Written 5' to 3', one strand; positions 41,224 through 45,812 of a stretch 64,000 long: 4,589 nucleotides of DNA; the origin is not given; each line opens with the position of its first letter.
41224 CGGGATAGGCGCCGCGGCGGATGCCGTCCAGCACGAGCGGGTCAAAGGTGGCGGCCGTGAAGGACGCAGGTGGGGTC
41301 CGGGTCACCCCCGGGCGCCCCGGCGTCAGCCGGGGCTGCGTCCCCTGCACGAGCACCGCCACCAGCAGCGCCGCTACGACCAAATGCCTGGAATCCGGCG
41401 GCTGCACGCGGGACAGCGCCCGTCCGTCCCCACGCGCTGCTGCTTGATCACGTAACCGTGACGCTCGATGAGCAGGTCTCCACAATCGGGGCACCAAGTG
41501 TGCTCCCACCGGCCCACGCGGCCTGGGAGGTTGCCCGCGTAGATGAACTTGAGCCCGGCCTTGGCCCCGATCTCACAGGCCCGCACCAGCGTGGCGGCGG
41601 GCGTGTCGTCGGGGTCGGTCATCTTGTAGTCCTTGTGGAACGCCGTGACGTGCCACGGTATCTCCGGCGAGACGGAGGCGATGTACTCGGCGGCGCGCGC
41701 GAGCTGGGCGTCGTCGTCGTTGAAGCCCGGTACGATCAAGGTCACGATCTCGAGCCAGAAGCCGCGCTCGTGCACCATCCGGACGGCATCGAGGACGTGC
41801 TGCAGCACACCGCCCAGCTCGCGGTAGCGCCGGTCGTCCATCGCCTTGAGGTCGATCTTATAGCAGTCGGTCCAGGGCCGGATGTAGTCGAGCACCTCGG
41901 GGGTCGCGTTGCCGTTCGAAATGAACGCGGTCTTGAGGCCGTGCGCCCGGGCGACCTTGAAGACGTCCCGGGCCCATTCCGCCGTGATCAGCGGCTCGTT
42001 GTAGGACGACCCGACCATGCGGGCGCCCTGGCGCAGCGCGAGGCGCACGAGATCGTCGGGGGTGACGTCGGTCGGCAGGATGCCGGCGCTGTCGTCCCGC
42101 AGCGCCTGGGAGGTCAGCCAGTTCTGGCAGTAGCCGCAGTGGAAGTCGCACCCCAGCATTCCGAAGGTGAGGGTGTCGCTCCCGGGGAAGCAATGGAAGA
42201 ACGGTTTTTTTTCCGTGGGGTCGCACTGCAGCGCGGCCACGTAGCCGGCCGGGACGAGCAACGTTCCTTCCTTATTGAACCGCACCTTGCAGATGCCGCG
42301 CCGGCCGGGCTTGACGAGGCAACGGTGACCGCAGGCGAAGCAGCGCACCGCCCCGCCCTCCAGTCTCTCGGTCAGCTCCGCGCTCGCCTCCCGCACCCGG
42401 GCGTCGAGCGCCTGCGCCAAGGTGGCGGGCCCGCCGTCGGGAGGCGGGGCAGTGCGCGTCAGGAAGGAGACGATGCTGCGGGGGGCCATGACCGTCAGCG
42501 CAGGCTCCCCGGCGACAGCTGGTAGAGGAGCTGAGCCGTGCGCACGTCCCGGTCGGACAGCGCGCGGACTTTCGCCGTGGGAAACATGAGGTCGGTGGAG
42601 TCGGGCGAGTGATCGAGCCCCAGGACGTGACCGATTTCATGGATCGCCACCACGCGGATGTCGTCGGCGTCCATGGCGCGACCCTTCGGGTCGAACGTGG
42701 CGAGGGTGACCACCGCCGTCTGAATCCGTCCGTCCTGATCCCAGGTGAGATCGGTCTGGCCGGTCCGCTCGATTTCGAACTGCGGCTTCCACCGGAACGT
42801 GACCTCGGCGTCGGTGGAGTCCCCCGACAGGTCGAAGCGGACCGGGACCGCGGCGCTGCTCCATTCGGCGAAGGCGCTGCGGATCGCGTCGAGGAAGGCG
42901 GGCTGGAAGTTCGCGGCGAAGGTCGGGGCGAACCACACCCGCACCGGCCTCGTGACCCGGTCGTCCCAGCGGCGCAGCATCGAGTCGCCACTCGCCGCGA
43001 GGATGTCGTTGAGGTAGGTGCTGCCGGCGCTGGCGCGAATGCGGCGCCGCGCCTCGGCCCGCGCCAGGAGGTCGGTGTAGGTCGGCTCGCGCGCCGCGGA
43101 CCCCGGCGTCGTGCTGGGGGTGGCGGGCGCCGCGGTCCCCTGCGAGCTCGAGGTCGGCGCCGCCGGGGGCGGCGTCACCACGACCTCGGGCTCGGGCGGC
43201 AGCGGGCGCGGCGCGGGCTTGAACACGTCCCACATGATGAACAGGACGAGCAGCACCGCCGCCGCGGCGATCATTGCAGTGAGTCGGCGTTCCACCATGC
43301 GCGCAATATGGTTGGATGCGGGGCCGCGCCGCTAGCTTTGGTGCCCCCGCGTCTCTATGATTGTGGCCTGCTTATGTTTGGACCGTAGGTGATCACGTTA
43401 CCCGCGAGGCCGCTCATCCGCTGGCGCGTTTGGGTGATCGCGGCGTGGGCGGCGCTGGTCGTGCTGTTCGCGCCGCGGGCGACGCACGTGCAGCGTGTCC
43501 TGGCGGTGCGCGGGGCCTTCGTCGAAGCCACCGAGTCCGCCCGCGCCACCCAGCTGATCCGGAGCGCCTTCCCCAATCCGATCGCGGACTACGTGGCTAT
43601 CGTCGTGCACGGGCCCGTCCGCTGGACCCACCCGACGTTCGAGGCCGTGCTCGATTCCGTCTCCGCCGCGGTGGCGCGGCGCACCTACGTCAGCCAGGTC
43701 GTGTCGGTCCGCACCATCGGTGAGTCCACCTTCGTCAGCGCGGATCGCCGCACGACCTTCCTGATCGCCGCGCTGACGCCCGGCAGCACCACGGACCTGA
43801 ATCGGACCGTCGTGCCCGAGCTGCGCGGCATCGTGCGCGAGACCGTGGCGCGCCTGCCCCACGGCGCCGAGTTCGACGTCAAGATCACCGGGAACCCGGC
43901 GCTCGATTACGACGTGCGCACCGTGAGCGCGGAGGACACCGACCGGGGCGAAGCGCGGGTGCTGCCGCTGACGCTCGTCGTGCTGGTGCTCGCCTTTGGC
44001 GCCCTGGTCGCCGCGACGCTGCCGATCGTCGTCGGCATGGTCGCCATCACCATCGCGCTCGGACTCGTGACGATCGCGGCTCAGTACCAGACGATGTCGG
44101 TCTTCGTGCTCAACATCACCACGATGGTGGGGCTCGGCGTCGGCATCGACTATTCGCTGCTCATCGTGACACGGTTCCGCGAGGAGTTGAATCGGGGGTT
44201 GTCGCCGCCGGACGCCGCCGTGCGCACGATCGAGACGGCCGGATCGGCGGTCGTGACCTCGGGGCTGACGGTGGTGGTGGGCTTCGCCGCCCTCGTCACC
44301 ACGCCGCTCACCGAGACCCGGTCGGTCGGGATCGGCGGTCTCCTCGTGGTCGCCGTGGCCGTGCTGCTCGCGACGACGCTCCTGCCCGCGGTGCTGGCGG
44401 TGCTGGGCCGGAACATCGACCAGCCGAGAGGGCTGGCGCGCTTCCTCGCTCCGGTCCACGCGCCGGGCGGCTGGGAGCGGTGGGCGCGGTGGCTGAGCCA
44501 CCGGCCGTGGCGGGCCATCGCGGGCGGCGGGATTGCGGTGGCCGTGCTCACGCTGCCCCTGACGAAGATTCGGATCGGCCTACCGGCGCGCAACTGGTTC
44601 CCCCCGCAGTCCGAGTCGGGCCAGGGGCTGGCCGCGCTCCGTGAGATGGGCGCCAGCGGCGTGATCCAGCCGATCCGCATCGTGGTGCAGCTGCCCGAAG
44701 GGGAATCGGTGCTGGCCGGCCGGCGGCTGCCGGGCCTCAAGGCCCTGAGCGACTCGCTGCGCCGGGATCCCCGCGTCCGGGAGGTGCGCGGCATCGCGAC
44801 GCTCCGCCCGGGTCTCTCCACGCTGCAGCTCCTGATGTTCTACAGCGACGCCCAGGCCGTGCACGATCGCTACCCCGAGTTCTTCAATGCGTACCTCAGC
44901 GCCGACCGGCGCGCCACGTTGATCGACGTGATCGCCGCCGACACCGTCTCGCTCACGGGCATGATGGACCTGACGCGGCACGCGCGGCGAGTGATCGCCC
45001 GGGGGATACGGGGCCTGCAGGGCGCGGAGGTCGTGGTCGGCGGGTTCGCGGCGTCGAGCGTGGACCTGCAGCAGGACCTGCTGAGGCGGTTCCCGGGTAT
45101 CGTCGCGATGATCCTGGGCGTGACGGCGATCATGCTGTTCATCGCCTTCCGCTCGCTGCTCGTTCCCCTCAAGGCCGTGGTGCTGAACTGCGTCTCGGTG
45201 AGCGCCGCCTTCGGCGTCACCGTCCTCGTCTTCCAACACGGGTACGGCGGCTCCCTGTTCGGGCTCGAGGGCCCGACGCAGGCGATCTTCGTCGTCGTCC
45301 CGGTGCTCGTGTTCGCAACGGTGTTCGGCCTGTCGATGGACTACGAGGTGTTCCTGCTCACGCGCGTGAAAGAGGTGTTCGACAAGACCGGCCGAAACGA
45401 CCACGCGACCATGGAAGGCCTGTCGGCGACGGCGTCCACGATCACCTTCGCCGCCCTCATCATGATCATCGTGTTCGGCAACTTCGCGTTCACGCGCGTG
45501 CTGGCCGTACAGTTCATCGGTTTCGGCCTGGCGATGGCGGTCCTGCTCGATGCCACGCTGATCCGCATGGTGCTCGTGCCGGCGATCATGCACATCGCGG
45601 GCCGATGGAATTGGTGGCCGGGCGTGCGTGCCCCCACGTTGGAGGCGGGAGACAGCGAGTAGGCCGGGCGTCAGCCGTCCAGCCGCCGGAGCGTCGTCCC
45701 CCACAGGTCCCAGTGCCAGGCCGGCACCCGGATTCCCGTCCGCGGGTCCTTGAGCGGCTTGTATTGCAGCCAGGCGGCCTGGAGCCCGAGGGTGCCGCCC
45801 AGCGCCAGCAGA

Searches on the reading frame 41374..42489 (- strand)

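Call 61: search_protein_families(library=pfam, proteins=[window:41374-42489:-])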
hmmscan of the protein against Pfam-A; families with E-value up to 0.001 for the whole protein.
window:41374-42489:- (371 aa): 1 family
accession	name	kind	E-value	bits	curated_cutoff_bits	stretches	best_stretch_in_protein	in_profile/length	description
PF04055.27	Radical_SAM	-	2e-18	67.6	29.5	1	113-264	6-163/166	Radical SAM superfamily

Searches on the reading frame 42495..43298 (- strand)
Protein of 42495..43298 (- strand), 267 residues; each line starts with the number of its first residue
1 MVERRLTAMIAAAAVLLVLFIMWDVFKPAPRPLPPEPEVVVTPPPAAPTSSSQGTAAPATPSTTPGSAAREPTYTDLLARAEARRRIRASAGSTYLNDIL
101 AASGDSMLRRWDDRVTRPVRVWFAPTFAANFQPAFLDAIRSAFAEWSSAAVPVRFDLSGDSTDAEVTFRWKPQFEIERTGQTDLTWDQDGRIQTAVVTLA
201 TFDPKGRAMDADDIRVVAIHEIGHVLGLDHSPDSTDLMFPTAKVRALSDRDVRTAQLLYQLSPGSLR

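Call 62: search_protein_families(library=pfam, proteins=[window:42495-43298:-])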
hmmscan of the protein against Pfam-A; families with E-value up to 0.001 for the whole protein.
window:42495-43298:- (267 aa): 2 families
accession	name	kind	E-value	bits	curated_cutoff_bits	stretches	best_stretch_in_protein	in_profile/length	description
PF00413.30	Peptidase_M10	-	1e-13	51.9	24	1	137-259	25-158/159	Matrixin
PF16313.11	DUF4953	-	0.00091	19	24.2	0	211-231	10-30/316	Met-zincin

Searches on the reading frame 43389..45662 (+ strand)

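Call 62: search_protein_families(library=pfam, proteins=[window:43389-45662:+])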
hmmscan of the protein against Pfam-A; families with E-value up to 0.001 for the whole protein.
window:43389-45662:+ (757 aa): 1 family
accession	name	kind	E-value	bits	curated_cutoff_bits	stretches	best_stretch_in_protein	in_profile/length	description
PF03176.21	MMPL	-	1e-81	274.9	20.5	2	47-373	6-330/333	MMPL family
